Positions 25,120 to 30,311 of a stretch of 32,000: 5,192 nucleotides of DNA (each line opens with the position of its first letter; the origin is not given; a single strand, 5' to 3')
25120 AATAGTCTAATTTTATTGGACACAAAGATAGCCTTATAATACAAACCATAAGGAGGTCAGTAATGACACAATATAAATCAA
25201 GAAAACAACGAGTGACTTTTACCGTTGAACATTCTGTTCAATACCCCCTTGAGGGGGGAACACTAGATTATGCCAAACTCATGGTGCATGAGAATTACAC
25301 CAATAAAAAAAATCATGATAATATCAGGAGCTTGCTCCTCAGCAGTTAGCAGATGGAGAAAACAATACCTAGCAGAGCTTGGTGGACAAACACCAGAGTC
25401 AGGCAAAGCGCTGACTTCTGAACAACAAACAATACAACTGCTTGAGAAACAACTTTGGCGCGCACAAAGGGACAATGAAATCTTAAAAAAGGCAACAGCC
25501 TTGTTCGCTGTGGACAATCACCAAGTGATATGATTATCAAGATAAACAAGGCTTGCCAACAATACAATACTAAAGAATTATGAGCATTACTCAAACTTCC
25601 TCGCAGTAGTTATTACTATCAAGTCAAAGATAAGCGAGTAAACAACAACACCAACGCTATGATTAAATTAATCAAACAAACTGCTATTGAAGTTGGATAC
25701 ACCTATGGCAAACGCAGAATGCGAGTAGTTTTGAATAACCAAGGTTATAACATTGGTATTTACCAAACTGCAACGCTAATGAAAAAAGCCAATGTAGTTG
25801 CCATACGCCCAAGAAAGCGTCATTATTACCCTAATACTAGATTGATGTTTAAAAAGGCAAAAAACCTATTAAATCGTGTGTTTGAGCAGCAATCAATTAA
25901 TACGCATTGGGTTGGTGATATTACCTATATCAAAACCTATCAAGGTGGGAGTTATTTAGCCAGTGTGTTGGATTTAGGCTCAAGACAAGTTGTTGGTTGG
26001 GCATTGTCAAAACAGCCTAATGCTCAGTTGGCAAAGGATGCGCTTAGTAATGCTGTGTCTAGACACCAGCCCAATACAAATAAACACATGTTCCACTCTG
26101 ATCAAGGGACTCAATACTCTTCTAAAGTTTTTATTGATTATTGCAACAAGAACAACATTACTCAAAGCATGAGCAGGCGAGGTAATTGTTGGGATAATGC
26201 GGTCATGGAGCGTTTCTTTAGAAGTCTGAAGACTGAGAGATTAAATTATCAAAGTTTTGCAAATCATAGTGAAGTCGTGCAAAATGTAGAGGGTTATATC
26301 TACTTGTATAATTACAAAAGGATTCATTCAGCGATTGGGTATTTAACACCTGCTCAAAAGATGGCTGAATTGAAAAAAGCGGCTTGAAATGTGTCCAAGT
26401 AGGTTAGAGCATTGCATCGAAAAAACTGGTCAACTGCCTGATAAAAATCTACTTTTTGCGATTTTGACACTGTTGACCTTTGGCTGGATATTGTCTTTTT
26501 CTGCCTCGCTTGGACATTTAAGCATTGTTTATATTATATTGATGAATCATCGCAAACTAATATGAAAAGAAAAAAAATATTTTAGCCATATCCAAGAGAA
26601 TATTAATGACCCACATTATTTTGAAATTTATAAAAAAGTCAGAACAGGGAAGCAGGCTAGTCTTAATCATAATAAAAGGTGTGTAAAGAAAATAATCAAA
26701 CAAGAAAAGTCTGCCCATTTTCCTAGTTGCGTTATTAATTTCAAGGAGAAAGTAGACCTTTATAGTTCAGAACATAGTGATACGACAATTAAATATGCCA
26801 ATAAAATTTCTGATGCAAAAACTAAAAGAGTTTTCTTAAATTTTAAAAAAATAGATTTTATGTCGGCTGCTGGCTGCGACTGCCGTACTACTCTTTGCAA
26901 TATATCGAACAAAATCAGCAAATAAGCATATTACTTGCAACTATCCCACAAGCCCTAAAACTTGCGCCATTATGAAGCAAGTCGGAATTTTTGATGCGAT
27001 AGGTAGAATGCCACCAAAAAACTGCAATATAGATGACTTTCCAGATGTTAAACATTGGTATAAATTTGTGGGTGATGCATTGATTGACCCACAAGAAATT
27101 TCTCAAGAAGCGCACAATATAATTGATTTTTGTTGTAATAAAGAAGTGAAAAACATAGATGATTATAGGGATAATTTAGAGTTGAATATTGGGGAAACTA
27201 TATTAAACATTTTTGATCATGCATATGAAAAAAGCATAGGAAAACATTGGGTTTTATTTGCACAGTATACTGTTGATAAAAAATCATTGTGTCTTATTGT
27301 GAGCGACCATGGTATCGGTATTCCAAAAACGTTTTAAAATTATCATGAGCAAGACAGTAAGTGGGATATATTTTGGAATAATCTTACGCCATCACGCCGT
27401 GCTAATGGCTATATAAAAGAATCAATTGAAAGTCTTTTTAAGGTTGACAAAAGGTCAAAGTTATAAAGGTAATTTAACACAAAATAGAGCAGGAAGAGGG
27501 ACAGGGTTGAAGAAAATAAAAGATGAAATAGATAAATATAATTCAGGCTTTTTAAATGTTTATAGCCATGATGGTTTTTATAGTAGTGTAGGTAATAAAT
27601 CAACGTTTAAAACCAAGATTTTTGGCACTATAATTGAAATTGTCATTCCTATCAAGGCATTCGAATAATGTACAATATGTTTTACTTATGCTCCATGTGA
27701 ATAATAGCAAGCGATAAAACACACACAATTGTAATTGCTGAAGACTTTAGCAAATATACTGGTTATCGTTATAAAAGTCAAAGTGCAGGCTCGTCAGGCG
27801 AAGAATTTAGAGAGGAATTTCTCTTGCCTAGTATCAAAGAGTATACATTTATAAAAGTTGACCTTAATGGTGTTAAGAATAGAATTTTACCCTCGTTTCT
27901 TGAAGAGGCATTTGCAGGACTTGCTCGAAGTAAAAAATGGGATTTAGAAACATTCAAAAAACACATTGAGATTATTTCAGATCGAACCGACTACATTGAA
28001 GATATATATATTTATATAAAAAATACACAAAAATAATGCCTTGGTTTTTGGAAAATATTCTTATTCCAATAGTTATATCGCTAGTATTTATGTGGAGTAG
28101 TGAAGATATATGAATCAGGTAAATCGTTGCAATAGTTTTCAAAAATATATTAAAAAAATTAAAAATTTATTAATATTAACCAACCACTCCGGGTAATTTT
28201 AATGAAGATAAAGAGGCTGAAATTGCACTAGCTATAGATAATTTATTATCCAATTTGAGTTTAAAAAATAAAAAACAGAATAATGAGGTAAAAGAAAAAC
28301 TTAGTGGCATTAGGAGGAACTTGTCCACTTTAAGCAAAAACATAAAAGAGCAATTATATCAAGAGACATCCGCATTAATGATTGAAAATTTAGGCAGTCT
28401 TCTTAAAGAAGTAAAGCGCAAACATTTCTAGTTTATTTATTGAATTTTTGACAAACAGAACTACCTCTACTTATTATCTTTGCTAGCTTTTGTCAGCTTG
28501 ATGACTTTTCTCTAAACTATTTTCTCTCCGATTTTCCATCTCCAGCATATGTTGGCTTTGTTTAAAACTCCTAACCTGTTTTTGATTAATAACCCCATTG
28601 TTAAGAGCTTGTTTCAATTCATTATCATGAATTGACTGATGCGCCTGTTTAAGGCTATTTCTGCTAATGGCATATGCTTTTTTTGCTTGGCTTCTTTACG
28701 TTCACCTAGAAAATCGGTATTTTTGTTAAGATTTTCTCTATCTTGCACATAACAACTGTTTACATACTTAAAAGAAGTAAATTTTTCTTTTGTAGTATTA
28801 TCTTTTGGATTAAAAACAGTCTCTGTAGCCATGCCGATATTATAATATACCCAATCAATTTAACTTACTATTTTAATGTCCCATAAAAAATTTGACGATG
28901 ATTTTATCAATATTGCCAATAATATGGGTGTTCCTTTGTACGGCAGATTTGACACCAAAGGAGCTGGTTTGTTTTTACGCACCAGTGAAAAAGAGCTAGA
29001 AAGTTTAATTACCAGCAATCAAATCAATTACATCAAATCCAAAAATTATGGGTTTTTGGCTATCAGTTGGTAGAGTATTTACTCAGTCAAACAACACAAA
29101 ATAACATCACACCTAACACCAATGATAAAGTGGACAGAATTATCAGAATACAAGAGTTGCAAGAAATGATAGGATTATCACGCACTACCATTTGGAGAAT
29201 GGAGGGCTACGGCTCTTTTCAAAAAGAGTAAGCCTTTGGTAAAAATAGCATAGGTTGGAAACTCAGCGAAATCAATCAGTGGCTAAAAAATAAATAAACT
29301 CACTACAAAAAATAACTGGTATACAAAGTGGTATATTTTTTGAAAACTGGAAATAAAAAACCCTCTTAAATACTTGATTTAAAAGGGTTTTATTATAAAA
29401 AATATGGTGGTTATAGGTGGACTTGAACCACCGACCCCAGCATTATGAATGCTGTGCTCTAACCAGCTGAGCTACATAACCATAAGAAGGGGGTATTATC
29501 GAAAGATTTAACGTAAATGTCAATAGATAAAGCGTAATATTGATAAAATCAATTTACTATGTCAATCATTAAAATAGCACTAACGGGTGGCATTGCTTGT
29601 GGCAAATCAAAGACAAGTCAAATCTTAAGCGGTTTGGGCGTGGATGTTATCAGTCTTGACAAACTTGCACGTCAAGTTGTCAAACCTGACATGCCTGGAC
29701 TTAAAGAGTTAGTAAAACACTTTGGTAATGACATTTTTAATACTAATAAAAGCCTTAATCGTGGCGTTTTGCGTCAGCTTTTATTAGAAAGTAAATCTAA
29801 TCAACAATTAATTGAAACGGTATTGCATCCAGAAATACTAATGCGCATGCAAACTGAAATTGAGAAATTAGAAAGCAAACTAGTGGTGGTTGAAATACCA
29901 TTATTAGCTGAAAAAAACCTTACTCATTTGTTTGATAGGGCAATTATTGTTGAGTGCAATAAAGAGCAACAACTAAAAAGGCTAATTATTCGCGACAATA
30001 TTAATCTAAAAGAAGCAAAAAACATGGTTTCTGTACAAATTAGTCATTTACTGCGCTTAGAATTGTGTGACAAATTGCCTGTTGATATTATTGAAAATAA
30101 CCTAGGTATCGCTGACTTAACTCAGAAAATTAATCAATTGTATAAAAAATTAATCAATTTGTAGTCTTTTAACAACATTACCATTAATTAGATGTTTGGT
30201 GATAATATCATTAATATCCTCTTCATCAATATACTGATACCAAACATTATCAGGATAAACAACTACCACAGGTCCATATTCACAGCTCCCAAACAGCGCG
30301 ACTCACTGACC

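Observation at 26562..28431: Decayed three-gene accessory module: STAS-GHKL ATPase fusion, DUF4325 STAS-like partner and a small membrane-anchored coiled-coil protein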

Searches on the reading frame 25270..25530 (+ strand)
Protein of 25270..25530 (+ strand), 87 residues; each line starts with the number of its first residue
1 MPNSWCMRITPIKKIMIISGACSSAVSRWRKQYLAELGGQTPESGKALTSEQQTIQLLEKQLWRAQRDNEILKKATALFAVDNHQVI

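Call 83: search_protein_families(library=pfam, max_evalue=0.01, proteins=[window:25270-25530:+])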
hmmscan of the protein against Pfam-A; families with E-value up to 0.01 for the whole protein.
window:25270-25530:+ (87 aa): 1 family
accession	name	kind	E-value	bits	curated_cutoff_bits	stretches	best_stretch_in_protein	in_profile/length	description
PF01527.26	HTH_Tnp_1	-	0.0066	17.1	24.1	1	27-62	41-74/75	Transposase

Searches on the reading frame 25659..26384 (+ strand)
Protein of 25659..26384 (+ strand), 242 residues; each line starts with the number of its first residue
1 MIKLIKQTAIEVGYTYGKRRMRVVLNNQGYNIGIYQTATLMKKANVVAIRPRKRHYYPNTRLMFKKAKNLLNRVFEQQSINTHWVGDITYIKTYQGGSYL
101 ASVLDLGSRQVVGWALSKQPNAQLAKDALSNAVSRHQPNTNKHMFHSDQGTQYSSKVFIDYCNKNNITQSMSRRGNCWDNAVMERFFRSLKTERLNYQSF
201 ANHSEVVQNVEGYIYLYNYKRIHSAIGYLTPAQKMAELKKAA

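Call 83: search_protein_families(library=pfam, max_evalue=0.01, proteins=[window:25659-26384:+])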
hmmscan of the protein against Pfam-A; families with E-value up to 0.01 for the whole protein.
window:25659-26384:+ (242 aa): 5 families
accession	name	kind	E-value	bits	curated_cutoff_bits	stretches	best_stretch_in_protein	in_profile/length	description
PF00665.32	rve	-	1.9e-24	86.3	32.6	1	81-177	5-102/102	Integrase core domain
PF13683.12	rve_3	-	4.5e-16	58.8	26.5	1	166-231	2-67/67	Integrase core domain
PF13333.12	rve_2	-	8.6e-12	45.5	22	1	184-233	1-50/56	Integrase core domain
PF13276.12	HTH_21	-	3.2e-08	34.1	28.1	1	3-54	8-60/60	HTH-like domain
PF13610.12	DDE_Tnp_IS240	-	0.0027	18.3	27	1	83-221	3-137/139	DDE domain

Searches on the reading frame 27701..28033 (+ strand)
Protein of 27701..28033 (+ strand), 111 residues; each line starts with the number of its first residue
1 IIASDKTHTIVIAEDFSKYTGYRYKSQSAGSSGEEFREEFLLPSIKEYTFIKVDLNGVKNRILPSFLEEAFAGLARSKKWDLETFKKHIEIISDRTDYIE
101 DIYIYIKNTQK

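Call 8: search_protein_families(library=pfam, max_evalue=1, proteins=[window:27701-28033:+])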
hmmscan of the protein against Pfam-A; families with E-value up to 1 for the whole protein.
seq(111 aa): 2 families
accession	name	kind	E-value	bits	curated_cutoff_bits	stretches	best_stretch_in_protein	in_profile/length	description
PF14213.11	DUF4325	-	2.3e-07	30.9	23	1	32-93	1-58/64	STAS-like domain of unknown function (DUF4325)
PF19912.4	DUF6385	-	0.13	12.8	26.8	1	6-32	45-71/82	Domain of unknown function (DUF6385)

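Call 9: search_protein_families(library=padloc, max_evalue=1, proteins=[window:27701-28033:+])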
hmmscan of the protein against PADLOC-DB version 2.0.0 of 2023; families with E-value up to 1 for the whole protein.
seq(111 aa): 0 families

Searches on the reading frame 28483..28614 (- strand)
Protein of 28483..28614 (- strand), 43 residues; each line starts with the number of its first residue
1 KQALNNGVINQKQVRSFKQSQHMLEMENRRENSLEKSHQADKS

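Call 83: search_protein_families(library=pfam, max_evalue=0.01, proteins=[window:28483-28614:-])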
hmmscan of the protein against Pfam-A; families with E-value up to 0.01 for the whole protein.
window:28483-28614:- (43 aa): 1 family
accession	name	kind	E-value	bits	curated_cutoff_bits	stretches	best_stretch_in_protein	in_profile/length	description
PF14825.11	CFAP77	-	0.009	16.2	24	1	1-39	71-109/157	Cilia- and flagella-associated protein 77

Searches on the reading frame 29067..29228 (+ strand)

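Call 83: search_protein_families(library=pfam, max_evalue=0.01, proteins=[window:29067-29228:+])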
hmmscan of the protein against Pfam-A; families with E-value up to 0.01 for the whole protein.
window:29067-29228:+ (54 aa): 2 families
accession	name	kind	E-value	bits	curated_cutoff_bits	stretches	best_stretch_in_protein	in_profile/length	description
PF05930.18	Phage_AlpA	-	0.0012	19.1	21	1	23-51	1-29/51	Prophage CP4-57 regulatory protein (AlpA)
PF08279.18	HTH_11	-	0.0083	16.4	25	0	26-44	16-34/55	HTH domain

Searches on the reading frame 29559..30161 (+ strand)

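Call 83: search_protein_families(library=pfam, max_evalue=0.01, proteins=[window:29559-30161:+])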
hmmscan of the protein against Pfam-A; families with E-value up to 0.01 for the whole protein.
window:29559-30161:+ (201 aa): 2 families
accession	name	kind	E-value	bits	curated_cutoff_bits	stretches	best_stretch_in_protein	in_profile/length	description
PF01121.26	CoaE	-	3e-48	164.3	27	1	6-185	3-179/180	Dephospho-CoA kinase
PF13238.12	AAA_18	-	0.00099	20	29.4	1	6-150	1-116/128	AAA domain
